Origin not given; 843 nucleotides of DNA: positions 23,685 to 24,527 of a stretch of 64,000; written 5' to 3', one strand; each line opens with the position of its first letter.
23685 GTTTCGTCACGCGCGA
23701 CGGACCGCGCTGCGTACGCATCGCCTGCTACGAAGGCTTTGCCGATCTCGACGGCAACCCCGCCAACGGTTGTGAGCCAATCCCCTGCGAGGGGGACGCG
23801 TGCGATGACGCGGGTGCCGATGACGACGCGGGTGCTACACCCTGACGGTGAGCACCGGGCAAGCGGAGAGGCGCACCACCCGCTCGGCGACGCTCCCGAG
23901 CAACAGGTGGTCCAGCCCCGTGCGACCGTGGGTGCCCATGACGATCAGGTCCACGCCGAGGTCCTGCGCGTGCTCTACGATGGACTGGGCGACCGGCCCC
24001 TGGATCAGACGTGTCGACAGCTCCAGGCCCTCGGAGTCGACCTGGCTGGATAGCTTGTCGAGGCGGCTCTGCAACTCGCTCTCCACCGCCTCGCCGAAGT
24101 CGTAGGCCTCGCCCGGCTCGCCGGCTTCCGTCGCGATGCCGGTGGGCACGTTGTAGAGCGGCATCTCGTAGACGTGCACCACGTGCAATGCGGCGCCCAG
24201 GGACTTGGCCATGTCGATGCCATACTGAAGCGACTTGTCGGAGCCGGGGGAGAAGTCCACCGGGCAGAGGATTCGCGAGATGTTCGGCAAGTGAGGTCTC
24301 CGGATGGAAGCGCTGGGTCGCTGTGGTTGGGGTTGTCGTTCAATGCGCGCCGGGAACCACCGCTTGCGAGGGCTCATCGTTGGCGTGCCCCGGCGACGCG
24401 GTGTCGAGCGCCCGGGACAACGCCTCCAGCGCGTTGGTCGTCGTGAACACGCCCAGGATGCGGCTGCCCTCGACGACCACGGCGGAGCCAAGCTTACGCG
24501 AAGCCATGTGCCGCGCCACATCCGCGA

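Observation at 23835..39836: A 16-kb island dense in oxygen/redox/energy-stress sensing and defence genes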

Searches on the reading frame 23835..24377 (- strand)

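Call 7: search_protein_families(library=pfam, proteins=[window:23835-24377:-], max_evalue=0.01)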
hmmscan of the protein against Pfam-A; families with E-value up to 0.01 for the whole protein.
window:23835-24377:- (180 aa): 1 family
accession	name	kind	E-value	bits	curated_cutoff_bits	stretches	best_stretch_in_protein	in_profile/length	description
PF00582.32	Usp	-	1.1e-33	117.2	24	1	34-179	3-141/141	Universal stress protein family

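Call 10: search_protein_families(library=ncbifam, proteins=[window:23835-24377:-], max_evalue=0.001)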
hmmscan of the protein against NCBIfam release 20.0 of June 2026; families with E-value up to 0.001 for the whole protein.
window:23835-24377:- (180 aa): 4 families
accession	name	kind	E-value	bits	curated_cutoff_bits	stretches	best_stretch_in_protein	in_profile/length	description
NF008380.0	PRK11175.1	equivalog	1.1e-10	41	227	1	50-179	177-300/313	universal stress protein UspE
NF011581.0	PRK15005.1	equivalog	5.1e-08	33.2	166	1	36-179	5-144/144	universal stress protein UspF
NF012000.0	PRK15456.1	equivalog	2.5e-07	30.8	189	1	91-179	55-142/142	universal stress protein UspG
NF038185.1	KdpD_non_kinase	exception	0.00023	20.5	550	0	128-169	319-360/373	KdpD-like non-kinase potassium sensor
